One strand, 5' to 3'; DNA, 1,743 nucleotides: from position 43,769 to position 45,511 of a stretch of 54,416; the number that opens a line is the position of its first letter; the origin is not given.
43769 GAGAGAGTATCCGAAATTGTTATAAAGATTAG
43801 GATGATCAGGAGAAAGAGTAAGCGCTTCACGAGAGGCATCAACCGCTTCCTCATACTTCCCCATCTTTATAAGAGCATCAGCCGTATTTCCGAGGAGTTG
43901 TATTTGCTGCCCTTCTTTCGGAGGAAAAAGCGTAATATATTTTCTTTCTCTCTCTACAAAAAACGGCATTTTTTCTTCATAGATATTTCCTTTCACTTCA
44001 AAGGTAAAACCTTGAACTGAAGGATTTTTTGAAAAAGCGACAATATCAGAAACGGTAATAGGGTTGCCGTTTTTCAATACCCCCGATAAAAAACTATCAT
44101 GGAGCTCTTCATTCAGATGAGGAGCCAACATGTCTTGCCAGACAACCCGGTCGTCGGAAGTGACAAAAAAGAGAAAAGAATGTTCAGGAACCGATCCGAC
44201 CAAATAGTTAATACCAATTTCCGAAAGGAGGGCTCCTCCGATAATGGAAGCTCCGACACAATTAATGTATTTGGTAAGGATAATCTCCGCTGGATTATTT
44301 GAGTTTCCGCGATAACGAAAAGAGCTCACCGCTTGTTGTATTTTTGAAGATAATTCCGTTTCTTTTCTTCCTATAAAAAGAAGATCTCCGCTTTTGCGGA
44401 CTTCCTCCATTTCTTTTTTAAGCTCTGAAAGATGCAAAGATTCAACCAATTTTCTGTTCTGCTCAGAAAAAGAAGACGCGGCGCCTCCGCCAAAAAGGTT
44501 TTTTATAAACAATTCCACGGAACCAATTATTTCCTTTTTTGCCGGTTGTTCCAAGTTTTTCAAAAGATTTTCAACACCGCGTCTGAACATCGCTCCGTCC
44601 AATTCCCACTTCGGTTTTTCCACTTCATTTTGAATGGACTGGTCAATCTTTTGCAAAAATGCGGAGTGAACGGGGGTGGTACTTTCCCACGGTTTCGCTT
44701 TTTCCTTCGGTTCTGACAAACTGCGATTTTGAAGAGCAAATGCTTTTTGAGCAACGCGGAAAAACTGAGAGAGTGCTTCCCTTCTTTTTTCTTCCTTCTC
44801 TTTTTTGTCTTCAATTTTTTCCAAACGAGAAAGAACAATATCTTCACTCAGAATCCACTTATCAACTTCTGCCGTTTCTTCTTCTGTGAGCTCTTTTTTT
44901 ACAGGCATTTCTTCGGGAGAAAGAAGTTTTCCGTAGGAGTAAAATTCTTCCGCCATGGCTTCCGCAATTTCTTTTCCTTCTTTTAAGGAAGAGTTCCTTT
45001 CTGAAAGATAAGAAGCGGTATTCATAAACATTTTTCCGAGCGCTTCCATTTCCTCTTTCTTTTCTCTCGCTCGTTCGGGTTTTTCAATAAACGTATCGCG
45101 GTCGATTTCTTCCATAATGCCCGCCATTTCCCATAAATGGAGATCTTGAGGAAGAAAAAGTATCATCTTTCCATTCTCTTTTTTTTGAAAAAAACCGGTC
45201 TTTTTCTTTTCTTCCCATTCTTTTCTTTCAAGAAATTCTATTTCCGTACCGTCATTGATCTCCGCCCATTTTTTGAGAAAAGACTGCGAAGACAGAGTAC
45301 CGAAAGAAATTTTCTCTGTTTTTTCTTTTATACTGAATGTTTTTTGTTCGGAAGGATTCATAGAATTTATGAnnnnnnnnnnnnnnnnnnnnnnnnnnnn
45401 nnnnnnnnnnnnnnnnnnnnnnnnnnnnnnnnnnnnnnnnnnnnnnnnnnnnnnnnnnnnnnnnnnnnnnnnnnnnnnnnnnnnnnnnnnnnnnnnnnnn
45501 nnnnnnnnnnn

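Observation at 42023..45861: NiFe hydrogenase structural genes split by a 675-aa transglutaminase-like/TPR gene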

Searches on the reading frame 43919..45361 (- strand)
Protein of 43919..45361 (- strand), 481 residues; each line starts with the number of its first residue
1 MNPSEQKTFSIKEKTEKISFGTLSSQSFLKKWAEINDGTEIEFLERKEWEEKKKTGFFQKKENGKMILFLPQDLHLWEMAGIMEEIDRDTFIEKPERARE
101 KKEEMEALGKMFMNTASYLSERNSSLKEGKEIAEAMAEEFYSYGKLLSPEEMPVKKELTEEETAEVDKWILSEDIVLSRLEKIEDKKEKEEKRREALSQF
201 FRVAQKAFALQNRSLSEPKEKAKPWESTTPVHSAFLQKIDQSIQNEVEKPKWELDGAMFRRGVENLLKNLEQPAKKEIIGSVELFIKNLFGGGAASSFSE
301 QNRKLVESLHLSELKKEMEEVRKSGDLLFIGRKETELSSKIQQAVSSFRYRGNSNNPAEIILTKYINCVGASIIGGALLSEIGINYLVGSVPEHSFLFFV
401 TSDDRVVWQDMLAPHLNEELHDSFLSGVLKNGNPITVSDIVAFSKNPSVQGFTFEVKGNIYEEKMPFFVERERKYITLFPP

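Call 10: find_homologous_proteins(query=window:43919-45361:-, max_evalue=0.001)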
Query window:43919-45361:- (481 aa): 43 proteins with E <= 0.001 among 8000 candidates.
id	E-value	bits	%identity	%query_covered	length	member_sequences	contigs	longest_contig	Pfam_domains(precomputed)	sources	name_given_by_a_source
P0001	0.0e+0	1044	100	100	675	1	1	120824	PF13431.13,PF23914.2,PF13414.13,PF13176.13,PF13428.13,PF13374.13,PF14559.13,PF24575.2,PF13371.13,PF00515.35,PF12895.14,PF13424.13,PF13432.13,PF13181.13,PF07719.24,PF13174.13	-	-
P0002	1.3e-275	933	90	100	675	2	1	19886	PF03704.24,PF13431.13,PF13414.13,PF13176.13,PF13428.13,PF13374.13,PF14559.13,PF13371.13,PF00515.35,PF12895.14,PF13424.13,PF21033.5,PF13432.13,PF13181.13,PF07719.24,PF13174.13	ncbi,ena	-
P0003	1.9e-189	649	64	100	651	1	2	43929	PF14559.13,PF13431.13,PF13414.13,PF00515.35,PF13424.13,PF21033.5,PF13432.13,PF13428.13,PF13181.13,PF07719.24,PF13174.13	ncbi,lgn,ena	-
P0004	8.5e-186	637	60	100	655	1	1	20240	PF14559.13,PF13431.13,PF13414.13,PF13371.13,PF00515.35,PF13424.13,PF13432.13,PF13428.13,PF13181.13,PF07719.24,PF13174.13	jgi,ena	-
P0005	3.3e-178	612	59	100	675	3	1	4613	PF25063.1,PF03704.24,PF13431.13,PF25062.2,PF13414.13,PF13176.13,PF13428.13,PF13374.13,PF07721.21,PF14559.13,PF13371.13,PF00515.35,PF12895.14,PF13424.13,PF21033.5,PF13432.13,PF13181.13,PF07719.24,PF13174.13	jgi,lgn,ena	-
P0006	6.5e-177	607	59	100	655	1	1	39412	PF13431.13,PF13414.13,PF23300.4,PF13176.13,PF13428.13,PF13374.13,PF14559.13,PF13371.13,PF00515.35,PF13424.13,PF13432.13,PF13181.13,PF07719.24,PF13174.13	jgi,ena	jgi:tetratricopeptide (TPR) repeat protein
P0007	1.1e-173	597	57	100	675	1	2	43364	PF13431.13,PF23914.2,PF13414.13,PF13428.13,PF14559.13,PF13371.13,PF00515.35,PF13424.13,PF13432.13,PF13181.13,PF07719.24,PF13174.13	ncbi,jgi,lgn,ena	ncbi:MAG: tetratricopeptide repeat protein [Candidatus Paceibacterota bacterium]|jgi:Flp pilus assem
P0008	6.0e-118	413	44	99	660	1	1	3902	PF13414.13,PF13181.13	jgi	jgi:tetratricopeptide (TPR) repeat protein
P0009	1.9e-117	411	43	99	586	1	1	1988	PF13414.13,PF00515.35,PF13424.13,PF13432.13,PF13181.13,PF07719.24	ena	-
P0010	3.7e-116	407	45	100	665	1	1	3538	PF03704.24,PF13431.13,PF13414.13,PF13176.13,PF13428.13,PF13374.13,PF07721.21,PF14559.13,PF24575.2,PF13371.13,PF00515.35,PF13424.13,PF21033.5,PF13432.13,PF13181.13,PF07719.24,PF13174.13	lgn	-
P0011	1.4e-115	405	42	99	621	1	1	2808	PF03704.24,PF13431.13,PF13414.13,PF13176.13,PF13428.13,PF13374.13,PF14559.13,PF00515.35,PF13424.13,PF21033.5,PF13432.13,PF13181.13,PF07719.24,PF13174.13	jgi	-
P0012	1.5e-115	405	43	99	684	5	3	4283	PF03704.24,PF13414.13,PF01535.27,PF13374.13,PF07721.21,PF24575.2,PF00515.35,PF04212.25,PF13424.13,PF13429.13,PF07719.24,PF13174.13,PF20308.5,PF13431.13,PF23914.2,PF07720.19,PF13176.13,PF13428.13,PF14559.13,PF13371.13,PF17874.8,PF12895.14,PF21033.5,PF13432.13,PF13181.13,PF12968.14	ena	-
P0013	1.9e-114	402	43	99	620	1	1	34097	PF13431.13,PF13414.13,PF13176.13,PF13428.13,PF13374.13,PF14559.13,PF00515.35,PF13424.13,PF21033.5,PF13432.13,PF13181.13,PF07719.24,PF13174.13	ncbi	-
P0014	8.1e-114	400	42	99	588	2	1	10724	PF13414.13,PF00515.35,PF13424.13,PF13181.13,PF07719.24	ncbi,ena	-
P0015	2.4e-113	398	43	99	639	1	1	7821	PF13431.13,PF13414.13,PF00515.35,PF13424.13,PF13181.13,PF07719.24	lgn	-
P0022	1.2e-106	376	40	100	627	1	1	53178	PF13431.13,PF13414.13,PF13176.13,PF13428.13,PF13374.13,PF14559.13,PF00515.35,PF13424.13,PF21033.5,PF13432.13,PF13181.13,PF07719.24,PF13174.13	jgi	-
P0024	2.3e-105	372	40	99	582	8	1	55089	PF00515.35,PF07719.24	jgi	-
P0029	8.3e-101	357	42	95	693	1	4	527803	PF13431.13,PF23914.2,PF13414.13,PF13176.13,PF13428.13,PF13374.13,PF14559.13,PF00515.35,PF12895.14,PF13424.13,PF21033.5,PF13432.13,PF13181.13,PF07719.24,PF13174.13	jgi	jgi:tetratricopeptide (TPR) repeat protein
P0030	3.2e-99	351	40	99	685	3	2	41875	PF13431.13,PF13414.13,PF13176.13,PF13428.13,PF13374.13,PF14559.13,PF00515.35,PF13424.13,PF13432.13,PF13181.13,PF07719.24,PF13174.13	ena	-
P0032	8.4e-96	340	39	100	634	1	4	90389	PF03704.24,PF13431.13,PF13414.13,PF13176.13,PF13428.13,PF13374.13,PF14559.13,PF13371.13,PF00515.35,PF13424.13,PF13432.13,PF13181.13,PF12968.14,PF07719.24,PF13174.13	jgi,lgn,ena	-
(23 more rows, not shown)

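Call 17: find_encoding_contigs(protein=P0003, flank=6000, max_places=3)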
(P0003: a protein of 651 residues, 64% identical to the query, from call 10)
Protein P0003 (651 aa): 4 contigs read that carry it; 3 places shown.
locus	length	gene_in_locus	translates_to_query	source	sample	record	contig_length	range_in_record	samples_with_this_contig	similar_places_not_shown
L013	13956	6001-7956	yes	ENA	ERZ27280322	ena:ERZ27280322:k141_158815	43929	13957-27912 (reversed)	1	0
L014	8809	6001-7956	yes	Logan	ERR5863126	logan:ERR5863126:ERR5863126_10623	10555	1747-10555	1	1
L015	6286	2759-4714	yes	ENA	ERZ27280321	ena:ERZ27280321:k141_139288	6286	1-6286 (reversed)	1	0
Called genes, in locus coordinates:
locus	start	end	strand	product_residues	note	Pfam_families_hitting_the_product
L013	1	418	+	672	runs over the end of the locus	PF22745:Nlig-Ia, PF01653:DNA_ligase_aden, PF14520:HHH_5 (faint), PF03120:OB_DNA_ligase, PF12826:HHH_2, PF00533:BRCT, PF12738:PTCB-BRCT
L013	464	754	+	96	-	PF02686:GatC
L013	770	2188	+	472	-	PF01425:Amidase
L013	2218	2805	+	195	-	-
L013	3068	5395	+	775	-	PF00324:AA_permease, PF13520:AA_permease_2, PF13906:AA_permease_C (weak), PF00582:Usp (weak)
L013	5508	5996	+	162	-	PF01058:Oxidored_q6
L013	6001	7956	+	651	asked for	PF21033:RMD1-3 (faint), PF00515:TPR_1 (faint), PF13174:TPR_6 (faint), PF13414:TPR_11 (weak), PF07719:TPR_2 (weak), PF13181:TPR_8 (weak), PF13414:TPR_11 (weak), PF13432:TPR_16 (weak), +4 more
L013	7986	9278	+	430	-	PF00374:NiFeSe_Hases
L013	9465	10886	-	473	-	PF11805:DUF3326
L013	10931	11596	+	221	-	-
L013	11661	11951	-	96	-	-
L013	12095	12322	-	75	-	-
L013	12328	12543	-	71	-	-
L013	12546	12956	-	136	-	-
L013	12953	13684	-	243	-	PF19927:DUF6390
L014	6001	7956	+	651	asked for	PF21033:RMD1-3 (faint), PF00515:TPR_1 (faint), PF13174:TPR_6 (faint), PF13414:TPR_11 (weak), PF07719:TPR_2 (weak), PF13181:TPR_8 (weak), PF13414:TPR_11 (weak), PF13432:TPR_16 (weak), +4 more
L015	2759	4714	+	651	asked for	PF21033:RMD1-3 (faint), PF00515:TPR_1 (faint), PF13174:TPR_6 (faint), PF13414:TPR_11 (weak), PF07719:TPR_2 (weak), PF13181:TPR_8 (weak), PF13414:TPR_11 (weak), PF13432:TPR_16 (weak), +4 more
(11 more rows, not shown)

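Call 18: find_encoding_contigs(protein=P0007, flank=6000, max_places=3)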
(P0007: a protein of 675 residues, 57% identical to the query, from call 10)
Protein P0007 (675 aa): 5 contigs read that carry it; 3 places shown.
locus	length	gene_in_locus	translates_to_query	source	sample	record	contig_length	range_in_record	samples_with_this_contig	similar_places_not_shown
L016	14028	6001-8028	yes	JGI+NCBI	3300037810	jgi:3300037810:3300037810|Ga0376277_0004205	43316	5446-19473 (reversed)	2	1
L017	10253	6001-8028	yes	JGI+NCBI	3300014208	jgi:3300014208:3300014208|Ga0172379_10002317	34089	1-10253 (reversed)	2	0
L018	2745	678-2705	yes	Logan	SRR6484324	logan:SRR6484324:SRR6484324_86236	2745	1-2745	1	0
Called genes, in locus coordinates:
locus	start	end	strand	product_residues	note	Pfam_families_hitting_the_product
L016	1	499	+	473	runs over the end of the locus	PF01425:Amidase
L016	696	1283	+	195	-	-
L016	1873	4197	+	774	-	PF00324:AA_permease, PF13520:AA_permease_2, PF00582:Usp (weak)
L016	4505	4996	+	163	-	PF01058:Oxidored_q6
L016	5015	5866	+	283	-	PF02498:Bro-N (weak)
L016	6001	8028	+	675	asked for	PF13424:TPR_12 (weak), PF13414:TPR_11 (weak), PF13432:TPR_16 (weak), PF14559:TPR_19, PF00515:TPR_1 (weak), PF07719:TPR_2 (weak), PF13181:TPR_8 (weak), PF13414:TPR_11, +5 more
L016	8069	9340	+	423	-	PF00374:NiFeSe_Hases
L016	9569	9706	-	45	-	-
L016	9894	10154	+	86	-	-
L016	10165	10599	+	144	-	PF07963:N_methyl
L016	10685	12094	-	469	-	PF11805:DUF3326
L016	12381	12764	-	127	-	-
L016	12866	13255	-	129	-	-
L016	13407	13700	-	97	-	PF01541:GIY-YIG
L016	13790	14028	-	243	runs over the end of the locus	PF19927:DUF6390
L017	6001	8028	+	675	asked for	PF13424:TPR_12 (weak), PF13414:TPR_11 (weak), PF13432:TPR_16 (weak), PF14559:TPR_19, PF00515:TPR_1 (weak), PF07719:TPR_2 (weak), PF13181:TPR_8 (weak), PF13414:TPR_11, +5 more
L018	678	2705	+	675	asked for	PF13424:TPR_12 (weak), PF13414:TPR_11 (weak), PF13432:TPR_16 (weak), PF14559:TPR_19, PF00515:TPR_1 (weak), PF07719:TPR_2 (weak), PF13181:TPR_8 (weak), PF13414:TPR_11, +5 more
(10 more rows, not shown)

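Call 19: find_encoding_contigs(protein=P0029, flank=6000, max_places=3)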
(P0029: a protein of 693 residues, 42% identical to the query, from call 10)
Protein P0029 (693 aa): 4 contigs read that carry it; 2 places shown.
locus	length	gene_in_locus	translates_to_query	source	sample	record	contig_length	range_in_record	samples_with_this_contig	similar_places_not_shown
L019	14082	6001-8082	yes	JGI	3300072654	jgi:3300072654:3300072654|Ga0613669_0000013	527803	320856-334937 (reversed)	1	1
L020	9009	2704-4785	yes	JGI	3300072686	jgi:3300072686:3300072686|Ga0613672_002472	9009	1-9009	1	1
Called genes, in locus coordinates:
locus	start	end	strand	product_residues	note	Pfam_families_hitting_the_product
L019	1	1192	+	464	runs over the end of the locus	PF02446:Glyco_hydro_77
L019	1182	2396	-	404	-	PF13493:DUF4118, PF00512:HisKA, PF02518:HATPase_c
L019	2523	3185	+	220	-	PF00072:Response_reg, PF00486:Trans_reg_C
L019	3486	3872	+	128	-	-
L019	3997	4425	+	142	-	PF05014:Nuc_deoxyrib_tr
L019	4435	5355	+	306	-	PF17773:UPF0176_N, PF00581:Rhodanese, PF12368:Rhodanese_C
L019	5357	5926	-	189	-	PF09723:Zn_ribbon_8 (faint), PF01396:Zn_ribbon_Top1 (faint)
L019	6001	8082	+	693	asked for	PF13431:TPR_17 (faint), PF13174:TPR_6 (faint), PF00515:TPR_1 (faint), PF07719:TPR_2 (faint), PF12895:ANAPC3 (faint), PF13414:TPR_11 (weak), PF13432:TPR_16 (weak), PF14559:TPR_19 (weak), +7 more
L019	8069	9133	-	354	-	PF13529:Peptidase_C39_2, PF03412:Peptidase_C39, PF13174:TPR_6 (faint), PF13181:TPR_8 (faint), PF00515:TPR_1 (faint), PF07719:TPR_2 (faint), PF13424:TPR_12 (faint), PF13432:TPR_16 (faint), +1 more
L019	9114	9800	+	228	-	PF03734:YkuD (weak)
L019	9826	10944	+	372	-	PF02129:Peptidase_S15 (weak), PF00561:Abhydrolase_1, PF12146:Hydrolase_4, PF12697:Abhydrolase_6, PF00326:Peptidase_S9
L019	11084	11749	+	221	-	PF00156:Pribosyltran, PF14681:UPRTase (faint)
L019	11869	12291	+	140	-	PF08570:DUF1761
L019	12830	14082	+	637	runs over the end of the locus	PF05231:MASE1, PF08448:PAS_4, PF00512:HisKA, PF02518:HATPase_c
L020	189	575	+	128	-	-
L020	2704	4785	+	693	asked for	PF13431:TPR_17 (faint), PF13174:TPR_6 (faint), PF00515:TPR_1 (faint), PF07719:TPR_2 (faint), PF12895:ANAPC3 (faint), PF13414:TPR_11 (weak), PF13432:TPR_16 (weak), PF14559:TPR_19 (weak), +7 more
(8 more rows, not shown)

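Call 22: search_protein_families(library=pfam, proteins=[window:43919-45361:-], max_evalue=1)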
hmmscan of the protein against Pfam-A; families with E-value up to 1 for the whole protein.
window:43919-45361:- (481 aa): 1 family
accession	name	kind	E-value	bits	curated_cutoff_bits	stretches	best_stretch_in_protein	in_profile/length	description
PF00233.25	PDEase_I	-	0.13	12.3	24.8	1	97-167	138-206/238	3'5'-cyclic nucleotide phosphodiesterase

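Call 26: find_encoding_contigs(protein=P0022, flank=6000, max_places=2)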
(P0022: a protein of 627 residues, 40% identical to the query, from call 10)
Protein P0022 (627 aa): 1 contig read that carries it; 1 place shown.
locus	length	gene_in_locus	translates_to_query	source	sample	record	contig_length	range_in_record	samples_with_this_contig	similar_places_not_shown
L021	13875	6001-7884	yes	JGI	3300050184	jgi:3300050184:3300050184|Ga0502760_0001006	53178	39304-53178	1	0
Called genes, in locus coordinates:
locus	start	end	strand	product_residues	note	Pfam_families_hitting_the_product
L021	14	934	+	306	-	PF02899:Phage_int_SAM_1, PF13102:Phage_int_SAM_5, PF13495:Phage_int_SAM_4, PF00589:Phage_integrase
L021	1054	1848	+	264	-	PF03372:Exo_endo_phos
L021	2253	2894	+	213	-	PF04264:YceI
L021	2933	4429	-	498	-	PF01743:PolyA_pol, PF12627:PolyA_pol_RNAbd, PF01966:HD, PF13735:tRNA_NucTran2_2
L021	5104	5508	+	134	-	PF02021:UPF0102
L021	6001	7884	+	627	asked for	PF13176:TPR_7 (faint), PF07719:TPR_2 (faint), PF13174:TPR_6 (faint), PF13181:TPR_8 (faint), PF13432:TPR_16, PF13414:TPR_11 (weak), PF14559:TPR_19, PF00515:TPR_1 (weak), +5 more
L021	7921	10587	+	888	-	PF00690:Cation_ATPase_N, PF00122:E1-E2_ATPase, PF00702:Hydrolase, PF13246:Cation_ATPase, PF00689:Cation_ATPase_C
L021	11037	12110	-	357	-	PF00487:FA_desaturase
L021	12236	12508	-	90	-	PF00216:Bac_DNA_binding, PF18291:HU-HIG (weak)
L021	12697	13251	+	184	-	-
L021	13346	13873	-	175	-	?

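Call 27: find_encoding_contigs(protein=P0032, flank=6000, max_places=2)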
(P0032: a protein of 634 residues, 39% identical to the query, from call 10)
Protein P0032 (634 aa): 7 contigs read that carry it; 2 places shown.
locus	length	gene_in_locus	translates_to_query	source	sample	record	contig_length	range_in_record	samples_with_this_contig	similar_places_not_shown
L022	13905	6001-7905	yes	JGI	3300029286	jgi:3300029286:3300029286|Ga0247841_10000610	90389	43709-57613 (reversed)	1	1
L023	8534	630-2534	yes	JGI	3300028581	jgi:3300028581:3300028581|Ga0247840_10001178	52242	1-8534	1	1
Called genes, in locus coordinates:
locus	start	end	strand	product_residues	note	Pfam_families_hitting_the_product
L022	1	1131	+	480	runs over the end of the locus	PF13567:DUF4131, PF03772:Competence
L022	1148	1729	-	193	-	PF09335:VTT_dom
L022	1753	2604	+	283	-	PF03477:ATP-cone, PF04471:Mrr_cat (weak)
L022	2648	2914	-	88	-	-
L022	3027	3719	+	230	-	PF04055:Radical_SAM, PF13353:Fer4_12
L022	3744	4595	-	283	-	-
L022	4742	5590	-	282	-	-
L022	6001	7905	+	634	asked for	PF13432:TPR_16 (weak), PF13414:TPR_11, PF00515:TPR_1 (weak), PF13181:TPR_8 (weak), PF13414:TPR_11 (weak), PF13424:TPR_12, PF00515:TPR_1, PF13414:TPR_11, +11 more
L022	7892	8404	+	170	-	PF02245:Pur_DNA_glyco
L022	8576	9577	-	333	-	PF01471:PG_binding_1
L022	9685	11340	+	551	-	-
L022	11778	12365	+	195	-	PF03413:PepSY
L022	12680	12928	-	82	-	PF22277:EncFtn-like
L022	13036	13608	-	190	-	-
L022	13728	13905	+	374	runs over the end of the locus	PF01168:Ala_racemase_N, PF00842:Ala_racemase_C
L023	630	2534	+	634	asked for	PF13432:TPR_16 (weak), PF13414:TPR_11, PF00515:TPR_1 (weak), PF13181:TPR_8 (weak), PF13414:TPR_11 (weak), PF13424:TPR_12, PF00515:TPR_1, PF13414:TPR_11, +11 more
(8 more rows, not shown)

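Call 35: predict_structure(alignment_id=A2)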
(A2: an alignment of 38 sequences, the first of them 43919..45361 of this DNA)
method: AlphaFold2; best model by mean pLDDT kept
length: 481 residues; sequences in the alignment: 38
mean_pLDDT: 86.3   pTM: 0.82
mean pLDDT of the five models: 86.3, 85.0, 84.2, 83.3, 82.9
residues with pLDDT >= 90: 301; 70-90: 121; 50-70: 40; < 50: 19
segments of 3 or more residues with pLDDT < 50: 1-4, 277-281, 293-300
pLDDT, mean of each block of 10 residues (from residue 1): 60 79 90 94 95 90 90 91 94 93 92 94 91 93 86 72 91 84 89 93 92 64 73 88 90 93 95 62 54 47 84 94 96 96 94 92 93 96 94 90 95 92 88 92 90 85 70 80 89
secondary structure, 60 per line:
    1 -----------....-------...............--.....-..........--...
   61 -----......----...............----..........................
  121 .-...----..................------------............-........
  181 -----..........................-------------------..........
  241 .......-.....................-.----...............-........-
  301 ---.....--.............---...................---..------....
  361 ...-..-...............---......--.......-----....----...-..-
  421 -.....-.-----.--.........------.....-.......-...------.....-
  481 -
elements in order: H12-15 H23-37 E40-44 H46-55 E58-60 E66-71 H76-90 H95-121 H130-147 H160-171 H173-180 H186-211 H231-247 H249-269 H276-290 H292-299 H305-308 H311-323 H327-345 H357-363 H368-382 E386-391 E394-400 E406-409 H437-445 E452-456 H458-464 E475-479
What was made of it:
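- The AF2 model has pLDDT 86 and the canonical helix-N-terminal Cys and strand-borne His and Asp (call 35). The fold is confidently predicted (call 35).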

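Call 38: fold_search(model_id=the predicted structure, library=pdb)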
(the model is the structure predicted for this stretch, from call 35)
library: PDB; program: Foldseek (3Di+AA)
matches with E <= 10: 80; with E <= 0.001: 0
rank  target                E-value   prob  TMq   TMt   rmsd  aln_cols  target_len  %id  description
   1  3re2                  1.5e-01  0.85  0.16  0.17  11.6       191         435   16  Crystal structure of menin reveals the binding site for Mixed Lineage Leukemia (MLL) protein (released 2011-07-13)
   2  7ob7                  3.2e-01  0.66  0.15  0.30  13.3       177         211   14  CPR-C4 - novel protease from the Candidate Phyla Radiation (CPR) (released 2022-04-27)
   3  4gpq                  3.8e-01  0.94  0.15  0.15   9.3       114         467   11  Structural insights into inhibition of the bivalent menin-MLL interaction by small molecules in leukemia (released 2012-09-19)
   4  9c4x                  3.8e-01  0.94  0.15  0.15   9.1       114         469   11  Menin mutant - M327I (released 2025-05-14)
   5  9c4v_A                4.0e-01  0.93  0.15  0.15   9.2       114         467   11  Menin mutant G331D in complex with MLL peptide (released 2025-05-14)
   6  9c4t_A                4.3e-01  0.97  0.14  0.14   2.7        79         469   11  menin mutant M327I in complex with MLL peptide (released 2025-05-14)
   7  7o9t                  4.3e-01  0.92  0.14  0.15   9.3       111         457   14  Crystal structure of Human Menin in apo form (released 2022-07-27)
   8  5ddf                  4.9e-01  0.98  0.14  0.15   2.6        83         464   11  Menin in complex with MI-273 (released 2015-09-09)
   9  9c4y                  5.2e-01  0.97  0.14  0.14   2.6        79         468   11  Menin mutant - T349M (released 2025-05-14)
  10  4gq4                  5.2e-01  0.90  0.15  0.15   9.2       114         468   11  Human menin with bound inhibitor MI-2-2 (released 2012-09-19)
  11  6pkc_B                5.4e-01  0.87  0.14  0.15   9.3       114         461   12  Inhibition of Human Menin by VTP-50469 (released 2019-12-18)
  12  8e90_A                5.4e-01  0.87  0.14  0.15   9.2       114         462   12  Inhibition of Human Menin by SNDX-5613 (released 2022-12-14)
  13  8va6                  5.7e-01  0.97  0.14  0.14   2.7        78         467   12  Menin in complex with Ziftomenib (KO-539) (released 2024-11-20)
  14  2f4m_A                5.7e-01  0.92  0.17  0.26   7.2       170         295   14  The Mouse PNGase-HR23 Complex Reveals a Complete Remodulation of the Protein-Protein Interface Compared to its Yeast O (released 2006-03-07)
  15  9c94_A                5.7e-01  0.72  0.14  0.14   9.1       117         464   14  Crystal structure of menin in complex with inhibitor compound 20 (released 2025-01-15)
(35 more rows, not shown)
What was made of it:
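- On Papain/transglutaminase-like cysteine peptidase superfamily (fold level): The top Foldseek hits against the PDB are all transglutaminase-like (menin, CPR-C4, PNGase) with probability 0.66-0.98 but E of 0.15-1.3 (call 38).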
